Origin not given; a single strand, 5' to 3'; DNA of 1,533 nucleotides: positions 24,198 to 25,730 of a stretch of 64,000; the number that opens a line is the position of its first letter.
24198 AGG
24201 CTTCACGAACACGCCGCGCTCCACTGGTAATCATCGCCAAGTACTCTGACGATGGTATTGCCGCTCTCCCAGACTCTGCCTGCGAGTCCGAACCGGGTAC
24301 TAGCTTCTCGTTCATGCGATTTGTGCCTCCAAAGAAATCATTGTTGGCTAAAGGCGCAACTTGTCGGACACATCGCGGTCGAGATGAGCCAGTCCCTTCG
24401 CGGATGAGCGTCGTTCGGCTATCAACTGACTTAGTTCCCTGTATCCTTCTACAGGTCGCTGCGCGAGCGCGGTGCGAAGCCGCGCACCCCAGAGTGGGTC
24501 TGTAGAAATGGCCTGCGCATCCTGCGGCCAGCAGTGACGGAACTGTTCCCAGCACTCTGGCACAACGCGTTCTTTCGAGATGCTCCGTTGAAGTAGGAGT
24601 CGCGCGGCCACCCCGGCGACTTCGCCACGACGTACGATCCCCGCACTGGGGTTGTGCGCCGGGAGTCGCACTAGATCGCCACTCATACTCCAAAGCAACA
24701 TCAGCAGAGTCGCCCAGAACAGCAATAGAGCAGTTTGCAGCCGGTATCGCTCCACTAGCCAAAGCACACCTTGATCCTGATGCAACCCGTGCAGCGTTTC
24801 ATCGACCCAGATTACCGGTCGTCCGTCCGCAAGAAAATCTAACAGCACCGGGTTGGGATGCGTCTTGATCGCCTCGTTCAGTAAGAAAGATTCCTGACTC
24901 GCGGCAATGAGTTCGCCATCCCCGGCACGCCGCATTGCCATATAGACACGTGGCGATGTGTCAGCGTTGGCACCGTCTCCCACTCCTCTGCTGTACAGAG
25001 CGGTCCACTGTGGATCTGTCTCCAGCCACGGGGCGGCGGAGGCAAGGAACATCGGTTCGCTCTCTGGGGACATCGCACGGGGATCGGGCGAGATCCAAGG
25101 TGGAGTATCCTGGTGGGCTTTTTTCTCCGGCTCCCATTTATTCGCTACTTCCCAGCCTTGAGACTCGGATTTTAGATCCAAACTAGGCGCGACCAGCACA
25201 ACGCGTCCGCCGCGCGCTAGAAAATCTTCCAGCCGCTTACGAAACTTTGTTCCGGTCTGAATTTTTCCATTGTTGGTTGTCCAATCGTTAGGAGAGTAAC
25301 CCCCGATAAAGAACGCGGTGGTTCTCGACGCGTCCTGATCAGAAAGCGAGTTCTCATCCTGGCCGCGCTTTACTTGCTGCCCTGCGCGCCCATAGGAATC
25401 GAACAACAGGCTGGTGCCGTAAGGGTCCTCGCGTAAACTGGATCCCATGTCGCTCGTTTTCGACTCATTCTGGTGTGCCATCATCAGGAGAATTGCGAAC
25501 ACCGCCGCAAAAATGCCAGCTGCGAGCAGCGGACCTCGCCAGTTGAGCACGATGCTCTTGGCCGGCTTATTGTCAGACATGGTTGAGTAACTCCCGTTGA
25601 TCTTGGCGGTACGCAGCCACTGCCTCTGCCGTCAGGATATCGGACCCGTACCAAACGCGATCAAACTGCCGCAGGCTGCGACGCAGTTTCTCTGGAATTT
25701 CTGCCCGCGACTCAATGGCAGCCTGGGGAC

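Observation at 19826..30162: Eleven-gene MoxR/DUF58 membrane operon bracketed by a tRNA-integrase relic and an IS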

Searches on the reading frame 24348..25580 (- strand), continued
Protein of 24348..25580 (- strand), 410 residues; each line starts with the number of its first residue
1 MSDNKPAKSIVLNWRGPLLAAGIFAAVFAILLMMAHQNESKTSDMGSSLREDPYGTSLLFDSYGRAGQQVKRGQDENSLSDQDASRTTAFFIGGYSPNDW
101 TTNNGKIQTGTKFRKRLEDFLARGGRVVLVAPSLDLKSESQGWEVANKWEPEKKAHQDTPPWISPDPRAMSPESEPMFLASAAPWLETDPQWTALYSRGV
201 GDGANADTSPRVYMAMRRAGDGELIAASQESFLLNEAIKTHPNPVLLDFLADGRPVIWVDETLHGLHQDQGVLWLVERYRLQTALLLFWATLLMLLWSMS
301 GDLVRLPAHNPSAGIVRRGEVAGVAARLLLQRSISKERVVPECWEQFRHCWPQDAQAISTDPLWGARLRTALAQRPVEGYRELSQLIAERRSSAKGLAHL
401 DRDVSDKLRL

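Call 72: list_cluster_members(proteins=[L070:18445-19737:+, L070:11223-12191:+, L070:13616-14617:+, L070:2994-4115:+, L070:12244-13566:+, L071:4790-6367:-, L071:3977-4744:-, L071:6419-7021:+])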
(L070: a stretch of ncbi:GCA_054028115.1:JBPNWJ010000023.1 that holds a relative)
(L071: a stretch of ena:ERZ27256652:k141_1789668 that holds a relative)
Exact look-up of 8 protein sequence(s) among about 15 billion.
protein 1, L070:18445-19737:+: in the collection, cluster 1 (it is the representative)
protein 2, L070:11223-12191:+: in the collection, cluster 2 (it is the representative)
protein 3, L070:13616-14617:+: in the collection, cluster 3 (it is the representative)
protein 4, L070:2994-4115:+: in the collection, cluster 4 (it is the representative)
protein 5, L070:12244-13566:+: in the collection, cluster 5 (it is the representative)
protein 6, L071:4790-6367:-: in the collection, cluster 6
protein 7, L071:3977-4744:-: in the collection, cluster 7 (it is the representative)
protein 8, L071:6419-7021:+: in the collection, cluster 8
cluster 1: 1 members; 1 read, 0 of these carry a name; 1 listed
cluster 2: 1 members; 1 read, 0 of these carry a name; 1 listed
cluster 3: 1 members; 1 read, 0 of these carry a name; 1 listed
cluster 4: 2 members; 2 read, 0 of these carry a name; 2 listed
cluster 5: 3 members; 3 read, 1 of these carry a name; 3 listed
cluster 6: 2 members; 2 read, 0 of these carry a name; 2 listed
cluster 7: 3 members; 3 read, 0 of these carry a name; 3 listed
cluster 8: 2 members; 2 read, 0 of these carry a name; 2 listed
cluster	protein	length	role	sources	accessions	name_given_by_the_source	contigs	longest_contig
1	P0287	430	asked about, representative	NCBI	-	-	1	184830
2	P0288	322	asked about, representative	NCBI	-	-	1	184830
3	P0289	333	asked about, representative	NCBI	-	-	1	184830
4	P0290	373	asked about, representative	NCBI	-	-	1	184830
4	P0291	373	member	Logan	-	-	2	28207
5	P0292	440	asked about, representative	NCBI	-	-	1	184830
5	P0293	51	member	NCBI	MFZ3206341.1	MAG: hypothetical protein WA161_21075 [Pseudomonas sp.]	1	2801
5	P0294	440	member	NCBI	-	-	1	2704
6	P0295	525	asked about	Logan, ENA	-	-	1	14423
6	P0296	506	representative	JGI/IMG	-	-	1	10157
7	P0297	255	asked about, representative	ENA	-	-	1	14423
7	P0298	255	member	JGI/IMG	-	-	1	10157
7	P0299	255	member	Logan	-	-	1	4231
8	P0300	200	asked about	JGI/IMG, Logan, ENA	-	-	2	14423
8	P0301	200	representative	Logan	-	-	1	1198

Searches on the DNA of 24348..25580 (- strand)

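Call 51: search_rna_families(source=L009, start=5300, end=6100, threshold=evalue, max_evalue=1)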
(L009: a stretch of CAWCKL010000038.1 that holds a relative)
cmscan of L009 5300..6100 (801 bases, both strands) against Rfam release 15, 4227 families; matches with E-value up to 1: 2.
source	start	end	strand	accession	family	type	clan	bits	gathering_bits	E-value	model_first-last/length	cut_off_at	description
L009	5433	5507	-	RF04141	MIR8622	Gene; miRNA;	-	19.6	197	0.37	1-212/212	no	MIR8622 microRNA precursor family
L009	5809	5861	+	RF00035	OxyS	Gene; sRNA;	-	17.2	75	0.57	1-110/110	no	OxyS RNA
